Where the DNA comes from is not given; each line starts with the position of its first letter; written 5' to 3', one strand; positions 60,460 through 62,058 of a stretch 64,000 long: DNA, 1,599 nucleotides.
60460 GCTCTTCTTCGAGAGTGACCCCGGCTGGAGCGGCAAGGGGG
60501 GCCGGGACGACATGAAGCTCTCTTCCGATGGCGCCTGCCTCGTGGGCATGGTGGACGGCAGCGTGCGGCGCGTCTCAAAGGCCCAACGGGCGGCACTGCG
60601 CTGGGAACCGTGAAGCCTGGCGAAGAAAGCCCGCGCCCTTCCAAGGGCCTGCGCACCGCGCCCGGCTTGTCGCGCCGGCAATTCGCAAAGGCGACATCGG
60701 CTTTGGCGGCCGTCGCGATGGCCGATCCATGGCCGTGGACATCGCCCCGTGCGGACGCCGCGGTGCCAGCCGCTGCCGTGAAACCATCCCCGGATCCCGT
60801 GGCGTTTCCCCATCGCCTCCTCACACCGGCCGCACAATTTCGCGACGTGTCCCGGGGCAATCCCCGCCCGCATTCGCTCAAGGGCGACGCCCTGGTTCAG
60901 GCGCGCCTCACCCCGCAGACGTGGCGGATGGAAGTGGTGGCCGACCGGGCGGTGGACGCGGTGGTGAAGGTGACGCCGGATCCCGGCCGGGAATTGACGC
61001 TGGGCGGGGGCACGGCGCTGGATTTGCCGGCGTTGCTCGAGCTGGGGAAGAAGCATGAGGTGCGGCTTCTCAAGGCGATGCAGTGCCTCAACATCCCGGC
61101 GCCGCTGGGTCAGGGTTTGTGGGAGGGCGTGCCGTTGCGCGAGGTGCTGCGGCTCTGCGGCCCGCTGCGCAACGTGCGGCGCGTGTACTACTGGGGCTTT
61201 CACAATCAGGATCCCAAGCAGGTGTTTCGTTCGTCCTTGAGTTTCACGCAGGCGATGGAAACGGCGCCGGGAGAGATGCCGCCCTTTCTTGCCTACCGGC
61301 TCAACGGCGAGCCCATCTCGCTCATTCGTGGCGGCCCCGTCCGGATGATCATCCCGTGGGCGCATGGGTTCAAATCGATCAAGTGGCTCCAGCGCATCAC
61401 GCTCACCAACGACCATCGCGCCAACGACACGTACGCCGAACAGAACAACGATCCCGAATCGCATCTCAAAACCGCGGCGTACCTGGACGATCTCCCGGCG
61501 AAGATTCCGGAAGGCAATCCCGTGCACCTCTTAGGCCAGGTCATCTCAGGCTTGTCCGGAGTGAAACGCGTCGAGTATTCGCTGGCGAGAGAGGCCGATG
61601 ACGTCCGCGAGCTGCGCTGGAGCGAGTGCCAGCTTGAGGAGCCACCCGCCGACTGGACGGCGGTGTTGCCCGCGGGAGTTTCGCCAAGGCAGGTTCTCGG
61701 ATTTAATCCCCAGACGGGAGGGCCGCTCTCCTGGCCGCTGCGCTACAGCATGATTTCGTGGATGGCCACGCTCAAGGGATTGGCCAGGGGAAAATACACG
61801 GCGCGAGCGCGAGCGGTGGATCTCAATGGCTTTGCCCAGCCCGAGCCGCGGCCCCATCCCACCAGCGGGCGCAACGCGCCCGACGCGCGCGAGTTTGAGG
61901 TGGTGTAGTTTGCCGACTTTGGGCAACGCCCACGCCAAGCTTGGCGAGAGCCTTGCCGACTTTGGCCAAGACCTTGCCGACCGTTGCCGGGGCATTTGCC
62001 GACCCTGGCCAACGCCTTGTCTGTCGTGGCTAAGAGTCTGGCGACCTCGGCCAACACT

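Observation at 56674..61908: Coupled operon: two paralogous envelope proteins with a pseudopilin (DUF1559-type) module at the C-terminus, plus a TAT-exported molybdoenzyme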

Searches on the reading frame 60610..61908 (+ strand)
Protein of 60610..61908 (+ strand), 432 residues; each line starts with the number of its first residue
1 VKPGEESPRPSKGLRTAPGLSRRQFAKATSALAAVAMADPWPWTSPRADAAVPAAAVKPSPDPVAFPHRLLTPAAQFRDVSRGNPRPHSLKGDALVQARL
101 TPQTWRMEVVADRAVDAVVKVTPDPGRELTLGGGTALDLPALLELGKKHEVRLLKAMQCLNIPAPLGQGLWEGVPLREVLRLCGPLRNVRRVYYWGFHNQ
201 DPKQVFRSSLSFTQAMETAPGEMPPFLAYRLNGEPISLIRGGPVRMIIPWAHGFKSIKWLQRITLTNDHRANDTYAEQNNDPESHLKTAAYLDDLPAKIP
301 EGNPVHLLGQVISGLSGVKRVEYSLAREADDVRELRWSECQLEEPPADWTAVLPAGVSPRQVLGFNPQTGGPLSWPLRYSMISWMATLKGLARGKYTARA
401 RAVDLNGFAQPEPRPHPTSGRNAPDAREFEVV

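Call 3: search_protein_families(library=pfam, proteins=[window:60610-61908:+], max_evalue=1)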
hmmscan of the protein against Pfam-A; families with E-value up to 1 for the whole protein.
window:60610-61908:+ (432 aa): 1 family
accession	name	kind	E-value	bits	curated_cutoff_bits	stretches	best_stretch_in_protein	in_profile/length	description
PF00174.25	Oxidored_molyb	-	2.1e-23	83.2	24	1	166-270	66-165/169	Oxidoreductase molybdopterin binding domain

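Call 4: search_protein_families(library=ncbifam, proteins=[window:60610-61908:+], max_evalue=1)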
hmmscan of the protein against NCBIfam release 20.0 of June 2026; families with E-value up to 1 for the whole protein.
window:60610-61908:+ (432 aa): 4 families
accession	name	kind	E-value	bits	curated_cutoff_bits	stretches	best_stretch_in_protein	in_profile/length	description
NF052247.1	SorT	equivalog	8.7e-14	51.1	570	1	168-271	146-248/387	SorT family sulfite dehydrogenase catalytic subunit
NF052245.1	SorA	equivalog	5e-13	48.5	600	1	166-269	149-249/396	SorA family sulfite dehydrogenase catalytic subunit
NF003767.0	PRK05363.1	equivalog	8.8e-11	41.7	207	1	171-270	145-250/320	protein-methionine-sulfoxide reductase catalytic subunit MsrP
TIGR04555.1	sulfite_DH_soxC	equivalog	2.7e-08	33.2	420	1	171-268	170-257/408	sulfite dehydrogenase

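Call 25: search_solved_structures(query=window:60610-61908:+, max_evalue=0.01, show_alignments=1)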
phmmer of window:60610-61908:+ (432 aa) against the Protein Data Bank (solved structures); distinct sequences matched with E-value up to 0.01: 21.
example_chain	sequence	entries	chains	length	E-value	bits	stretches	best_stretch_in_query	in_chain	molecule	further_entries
5wa0_A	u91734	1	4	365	7.2e-11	44.7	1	167-267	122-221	Putative sulfite oxidase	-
4pw3_A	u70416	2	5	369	7.3e-11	44.7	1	167-267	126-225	Putative sulfite oxidase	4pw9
5k3x_A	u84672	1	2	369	7.4e-11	44.7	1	167-267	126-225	Putative sulfite oxidase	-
3r18_A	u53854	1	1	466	9.8e-08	34.4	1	166-279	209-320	Sulfite oxidase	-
3r19_A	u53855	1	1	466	9.8e-08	34.4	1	166-279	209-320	Sulfite oxidase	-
2a9b_A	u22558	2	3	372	1.2e-07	34.2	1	166-271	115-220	Sulfite Oxidase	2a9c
2a99_A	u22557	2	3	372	1.2e-07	34.2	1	166-271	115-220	Sulfite Oxidase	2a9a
2a9d_A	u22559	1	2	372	1.3e-07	34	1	166-271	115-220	Sulfite Oxidase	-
1sox_A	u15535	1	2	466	1.6e-07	33.7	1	166-271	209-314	SULFITE OXIDASE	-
3hbq_A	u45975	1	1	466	1.6e-07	33.7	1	166-271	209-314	Sulphite oxide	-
3hbg_A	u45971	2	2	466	1.7e-07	33.6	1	166-271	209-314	Sulfite Oxidase mutant C185S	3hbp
3hc2_A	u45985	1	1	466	1.7e-07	33.6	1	166-271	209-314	sulfite oxidase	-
6y0k_AAA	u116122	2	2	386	2e-07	33.4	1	226-278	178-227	Putaitve sulfite oxidase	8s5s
2c9x_A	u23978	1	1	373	2.7e-07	33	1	165-266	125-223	SULFITE:CYTOCHROME C OXIDOREDUCTASE SUBUNIT A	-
2ca4_A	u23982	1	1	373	3e-07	32.8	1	165-267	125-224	SULFITE:CYTOCHROME C OXIDOREDUCTASE SUBUNIT A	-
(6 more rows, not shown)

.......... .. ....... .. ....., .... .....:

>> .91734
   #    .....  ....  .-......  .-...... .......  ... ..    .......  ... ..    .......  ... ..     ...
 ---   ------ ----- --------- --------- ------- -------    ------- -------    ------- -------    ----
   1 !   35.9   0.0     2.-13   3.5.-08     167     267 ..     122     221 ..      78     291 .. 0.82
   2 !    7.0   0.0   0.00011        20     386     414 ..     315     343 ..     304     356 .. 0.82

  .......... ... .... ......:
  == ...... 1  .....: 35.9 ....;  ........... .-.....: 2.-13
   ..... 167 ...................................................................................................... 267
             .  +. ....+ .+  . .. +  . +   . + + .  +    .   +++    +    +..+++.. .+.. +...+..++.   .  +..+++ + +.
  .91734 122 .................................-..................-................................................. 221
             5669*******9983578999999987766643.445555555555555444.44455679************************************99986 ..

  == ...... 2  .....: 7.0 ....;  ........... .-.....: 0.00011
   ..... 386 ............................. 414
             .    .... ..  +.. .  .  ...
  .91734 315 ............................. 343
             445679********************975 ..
